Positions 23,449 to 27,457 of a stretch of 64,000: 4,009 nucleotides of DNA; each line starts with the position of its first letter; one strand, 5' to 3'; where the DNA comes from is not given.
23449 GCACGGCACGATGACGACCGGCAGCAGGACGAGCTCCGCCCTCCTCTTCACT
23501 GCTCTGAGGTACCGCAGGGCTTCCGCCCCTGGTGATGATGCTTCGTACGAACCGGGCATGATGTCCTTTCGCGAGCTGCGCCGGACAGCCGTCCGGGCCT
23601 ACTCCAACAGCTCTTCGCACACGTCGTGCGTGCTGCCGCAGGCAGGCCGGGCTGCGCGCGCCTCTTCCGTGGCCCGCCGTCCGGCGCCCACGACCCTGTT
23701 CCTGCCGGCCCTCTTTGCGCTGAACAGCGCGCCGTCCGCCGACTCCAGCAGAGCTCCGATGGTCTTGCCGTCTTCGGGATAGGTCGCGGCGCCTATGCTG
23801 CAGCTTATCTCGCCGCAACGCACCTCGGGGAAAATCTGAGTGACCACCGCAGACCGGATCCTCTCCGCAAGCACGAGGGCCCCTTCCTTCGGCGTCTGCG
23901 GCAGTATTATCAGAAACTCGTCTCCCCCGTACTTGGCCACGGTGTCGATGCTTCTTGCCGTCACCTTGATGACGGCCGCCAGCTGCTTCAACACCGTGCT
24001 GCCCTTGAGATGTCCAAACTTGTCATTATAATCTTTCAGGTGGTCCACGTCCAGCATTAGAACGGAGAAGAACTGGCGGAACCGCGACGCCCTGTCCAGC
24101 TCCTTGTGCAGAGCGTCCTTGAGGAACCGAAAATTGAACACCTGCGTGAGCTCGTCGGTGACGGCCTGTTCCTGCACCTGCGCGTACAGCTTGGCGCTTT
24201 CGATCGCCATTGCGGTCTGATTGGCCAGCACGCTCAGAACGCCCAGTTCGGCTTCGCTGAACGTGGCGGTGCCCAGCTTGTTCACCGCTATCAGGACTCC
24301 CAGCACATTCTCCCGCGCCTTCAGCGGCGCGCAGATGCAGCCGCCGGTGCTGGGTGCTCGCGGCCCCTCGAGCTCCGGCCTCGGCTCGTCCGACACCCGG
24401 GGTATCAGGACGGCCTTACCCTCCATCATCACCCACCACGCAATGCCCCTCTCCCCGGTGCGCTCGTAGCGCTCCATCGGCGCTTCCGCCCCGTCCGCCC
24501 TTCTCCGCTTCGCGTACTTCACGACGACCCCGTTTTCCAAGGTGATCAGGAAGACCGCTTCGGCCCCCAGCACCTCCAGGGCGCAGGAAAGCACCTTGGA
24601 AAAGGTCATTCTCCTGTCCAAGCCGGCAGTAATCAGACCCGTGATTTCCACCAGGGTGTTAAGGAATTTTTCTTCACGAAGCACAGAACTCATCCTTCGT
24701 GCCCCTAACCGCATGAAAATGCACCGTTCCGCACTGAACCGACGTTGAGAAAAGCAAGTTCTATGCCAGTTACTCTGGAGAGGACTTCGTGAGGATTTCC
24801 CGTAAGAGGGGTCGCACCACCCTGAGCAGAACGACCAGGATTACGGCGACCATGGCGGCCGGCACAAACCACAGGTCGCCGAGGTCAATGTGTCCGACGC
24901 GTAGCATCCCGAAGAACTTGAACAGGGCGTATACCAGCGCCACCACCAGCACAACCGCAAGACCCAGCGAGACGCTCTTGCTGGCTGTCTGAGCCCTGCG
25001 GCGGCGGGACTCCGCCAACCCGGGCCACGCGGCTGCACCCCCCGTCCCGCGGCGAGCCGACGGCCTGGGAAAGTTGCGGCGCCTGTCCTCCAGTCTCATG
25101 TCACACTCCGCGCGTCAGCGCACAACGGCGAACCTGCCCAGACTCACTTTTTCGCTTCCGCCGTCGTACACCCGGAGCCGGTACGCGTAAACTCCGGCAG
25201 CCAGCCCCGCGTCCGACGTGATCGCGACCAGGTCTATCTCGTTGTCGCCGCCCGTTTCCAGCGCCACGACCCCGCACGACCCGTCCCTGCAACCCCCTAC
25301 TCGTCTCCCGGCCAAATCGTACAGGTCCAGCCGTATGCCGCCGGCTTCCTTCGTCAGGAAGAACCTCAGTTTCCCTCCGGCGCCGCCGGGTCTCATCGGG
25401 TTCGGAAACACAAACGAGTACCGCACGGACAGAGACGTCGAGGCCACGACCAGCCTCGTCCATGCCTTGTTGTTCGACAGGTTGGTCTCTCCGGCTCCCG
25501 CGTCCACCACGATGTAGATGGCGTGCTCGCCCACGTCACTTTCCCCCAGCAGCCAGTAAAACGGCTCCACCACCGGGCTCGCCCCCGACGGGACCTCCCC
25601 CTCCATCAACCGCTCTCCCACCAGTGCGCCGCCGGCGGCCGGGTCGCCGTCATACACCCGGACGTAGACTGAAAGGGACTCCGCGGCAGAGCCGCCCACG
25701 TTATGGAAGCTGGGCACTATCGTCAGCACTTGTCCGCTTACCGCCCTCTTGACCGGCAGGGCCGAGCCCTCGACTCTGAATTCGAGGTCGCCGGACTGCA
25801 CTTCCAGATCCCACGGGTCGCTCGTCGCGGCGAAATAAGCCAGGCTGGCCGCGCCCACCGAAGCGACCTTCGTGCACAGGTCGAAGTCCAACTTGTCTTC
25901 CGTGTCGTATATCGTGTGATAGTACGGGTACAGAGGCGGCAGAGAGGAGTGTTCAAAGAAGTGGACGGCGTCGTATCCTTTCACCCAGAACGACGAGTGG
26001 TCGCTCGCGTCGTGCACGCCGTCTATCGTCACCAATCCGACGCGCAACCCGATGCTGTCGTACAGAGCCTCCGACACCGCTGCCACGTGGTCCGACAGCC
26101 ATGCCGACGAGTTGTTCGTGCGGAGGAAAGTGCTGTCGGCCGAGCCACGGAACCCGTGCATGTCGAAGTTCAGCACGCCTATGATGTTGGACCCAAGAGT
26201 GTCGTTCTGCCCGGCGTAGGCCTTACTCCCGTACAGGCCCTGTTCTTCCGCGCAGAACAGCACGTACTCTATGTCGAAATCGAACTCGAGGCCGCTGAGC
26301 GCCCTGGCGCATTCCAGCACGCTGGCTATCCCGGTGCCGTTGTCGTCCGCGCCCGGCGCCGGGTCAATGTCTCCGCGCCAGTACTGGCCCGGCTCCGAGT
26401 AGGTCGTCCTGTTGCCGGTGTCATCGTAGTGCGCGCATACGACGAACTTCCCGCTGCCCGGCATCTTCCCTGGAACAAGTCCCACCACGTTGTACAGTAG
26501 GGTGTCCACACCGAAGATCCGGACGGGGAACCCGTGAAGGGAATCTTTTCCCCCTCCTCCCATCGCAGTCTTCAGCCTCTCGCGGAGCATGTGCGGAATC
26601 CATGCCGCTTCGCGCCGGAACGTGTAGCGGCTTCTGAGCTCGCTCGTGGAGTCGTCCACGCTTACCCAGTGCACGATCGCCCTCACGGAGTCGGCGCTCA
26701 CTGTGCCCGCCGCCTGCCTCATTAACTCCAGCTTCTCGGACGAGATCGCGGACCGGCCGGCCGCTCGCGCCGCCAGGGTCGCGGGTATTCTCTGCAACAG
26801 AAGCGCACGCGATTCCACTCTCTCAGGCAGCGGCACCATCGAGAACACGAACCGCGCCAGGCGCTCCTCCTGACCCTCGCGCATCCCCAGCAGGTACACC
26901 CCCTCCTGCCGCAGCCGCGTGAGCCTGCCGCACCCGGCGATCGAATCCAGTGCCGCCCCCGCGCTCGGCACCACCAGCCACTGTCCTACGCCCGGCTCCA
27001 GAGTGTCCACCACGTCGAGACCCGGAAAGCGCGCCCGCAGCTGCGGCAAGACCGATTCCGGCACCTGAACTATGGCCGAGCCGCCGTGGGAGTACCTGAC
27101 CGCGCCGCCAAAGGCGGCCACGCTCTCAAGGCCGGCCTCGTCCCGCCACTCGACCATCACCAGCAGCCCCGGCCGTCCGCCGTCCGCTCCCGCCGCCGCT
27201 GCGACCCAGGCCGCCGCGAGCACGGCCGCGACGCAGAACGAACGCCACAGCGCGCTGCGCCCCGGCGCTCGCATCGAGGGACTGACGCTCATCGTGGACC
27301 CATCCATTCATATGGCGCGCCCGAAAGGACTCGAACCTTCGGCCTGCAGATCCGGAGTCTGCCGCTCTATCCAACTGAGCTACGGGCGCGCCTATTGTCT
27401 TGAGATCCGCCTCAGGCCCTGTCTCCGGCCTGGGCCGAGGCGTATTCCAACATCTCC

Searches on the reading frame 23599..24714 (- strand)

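Call 11: search_protein_families(library=pfam, proteins=[window:23599-24714:-])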
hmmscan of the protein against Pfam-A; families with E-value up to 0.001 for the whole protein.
window:23599-24714:- (371 aa): 4 families
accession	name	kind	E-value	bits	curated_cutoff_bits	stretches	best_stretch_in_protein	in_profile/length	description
PF00990.26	GGDEF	-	1.2e-40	139.3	23.8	1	184-340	1-161/161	Diguanylate cyclase, GGDEF domain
PF13185.12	GAF_2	-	4.2e-14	53.4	28.6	1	37-172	7-136/136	GAF domain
PF01590.32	GAF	-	4.3e-13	50.4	22.4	1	35-171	3-133/133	GAF domain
PF13492.12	GAF_3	-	3e-06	28.1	27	1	42-172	10-128/129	GAF domain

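Call 36: search_protein_families(library=ncbifam, proteins=[window:23599-24714:-], max_evalue=0.00001)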
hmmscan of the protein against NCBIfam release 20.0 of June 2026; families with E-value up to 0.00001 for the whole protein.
window:23599-24714:- (371 aa): 23 families
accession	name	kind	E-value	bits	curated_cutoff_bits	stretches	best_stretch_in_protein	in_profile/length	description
TIGR00254.1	GGDEF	domain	3.3e-48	163.6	37.4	1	181-342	2-165/168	diguanylate cyclase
NF041606.1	dguan_cyc_DgcA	equivalog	2.2e-43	148.5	370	1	128-342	125-337/340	diguanylate cyclase DgcA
NF038266.1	diguan_SiaD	equivalog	5.5e-42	143.9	290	1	176-341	86-252/252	biofilm regulation diguanylate cyclase SiaD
NF007135.0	PRK09581.1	equivalog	3.6e-41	141.5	474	1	180-343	288-454/457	PleD family two-component system response regulator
NF051473.1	DigCycDgcsShew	equivalog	5.3e-35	121.2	400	1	153-340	104-287/291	diguanylate cyclase DgcS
NF007380.0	PRK09894.1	equivalog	8.4e-35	120.5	256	1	169-343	115-286/296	diguanylate cyclase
NF047654.1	DiguCycDgcRLepto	equivalog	1.7e-30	106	500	1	170-342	119-294/295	diguanylate cyclase DgcR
NF007423.1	PRK09966.1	equivalog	8.8e-30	103.9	325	1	178-334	233-390/390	diguanylate cyclase DgcN/YfiN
NF007599.0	PRK10245.1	equivalog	2.1e-27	95.6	402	1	163-341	191-367/371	diguanylate cyclase AdrA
NF011955.1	PRK15426.1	equivalog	1.8e-26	92.5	408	1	174-342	388-559/564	cellulose biosynthesis regulator diguanylate cyclase DgcQ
NF007298.0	PRK09776.1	equivalog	4.5e-25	87.7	1135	1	172-342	672-843/1111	diguanylate cyclase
NF045675.1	PhdiestaseDibA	equivalog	4.9e-25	87.9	980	1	180-340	199-360/623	phosphodiesterase DibA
NF040885.1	diguan_DgcJ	equivalog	1.3e-23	83.6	500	1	173-339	330-491/493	diguanylate cyclase DgcJ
NF007474.0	PRK10060.1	equivalog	2.3e-23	82.3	782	1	179-340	232-391/663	cyclic di-GMP phosphodiesterase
NF047872.1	GGDEF_GdpS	equivalog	1.6e-21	76.9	400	1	175-342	178-348/355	GGDEF domain-containing protein GdpS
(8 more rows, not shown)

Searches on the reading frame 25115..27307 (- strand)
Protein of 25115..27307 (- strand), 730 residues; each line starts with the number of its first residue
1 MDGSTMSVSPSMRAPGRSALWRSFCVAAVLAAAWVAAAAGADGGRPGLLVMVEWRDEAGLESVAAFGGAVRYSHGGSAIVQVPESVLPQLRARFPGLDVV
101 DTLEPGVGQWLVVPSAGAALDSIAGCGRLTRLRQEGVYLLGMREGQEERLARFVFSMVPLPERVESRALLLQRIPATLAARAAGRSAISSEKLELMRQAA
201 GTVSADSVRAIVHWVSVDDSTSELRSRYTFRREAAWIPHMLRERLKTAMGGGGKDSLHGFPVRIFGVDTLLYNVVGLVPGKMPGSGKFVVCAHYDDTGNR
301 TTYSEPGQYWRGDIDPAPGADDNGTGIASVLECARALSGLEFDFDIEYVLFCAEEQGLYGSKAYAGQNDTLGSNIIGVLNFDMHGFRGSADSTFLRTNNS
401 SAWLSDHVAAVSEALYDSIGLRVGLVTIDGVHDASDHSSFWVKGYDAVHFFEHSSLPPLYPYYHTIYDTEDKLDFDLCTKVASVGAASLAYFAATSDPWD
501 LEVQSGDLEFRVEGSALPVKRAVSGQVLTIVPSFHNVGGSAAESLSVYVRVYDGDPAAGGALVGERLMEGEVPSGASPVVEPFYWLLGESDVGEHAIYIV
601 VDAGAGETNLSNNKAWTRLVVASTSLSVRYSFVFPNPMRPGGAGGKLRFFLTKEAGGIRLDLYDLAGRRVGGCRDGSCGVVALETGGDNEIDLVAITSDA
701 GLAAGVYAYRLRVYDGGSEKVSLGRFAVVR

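Call 12: search_protein_families(library=pfam, proteins=[window:25115-27307:-])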
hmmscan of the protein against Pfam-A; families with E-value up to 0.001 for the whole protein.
window:25115-27307:- (730 aa): 2 families
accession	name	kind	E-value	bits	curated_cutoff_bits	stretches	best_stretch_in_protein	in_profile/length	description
PF04389.22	Peptidase_M28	-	2.4e-30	106.1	21.3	1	273-484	1-188/193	Peptidase family M28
PF01546.33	Peptidase_M20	-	0.00024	21.5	24.6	1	317-370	30-82/206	Peptidase family M20/M25/M40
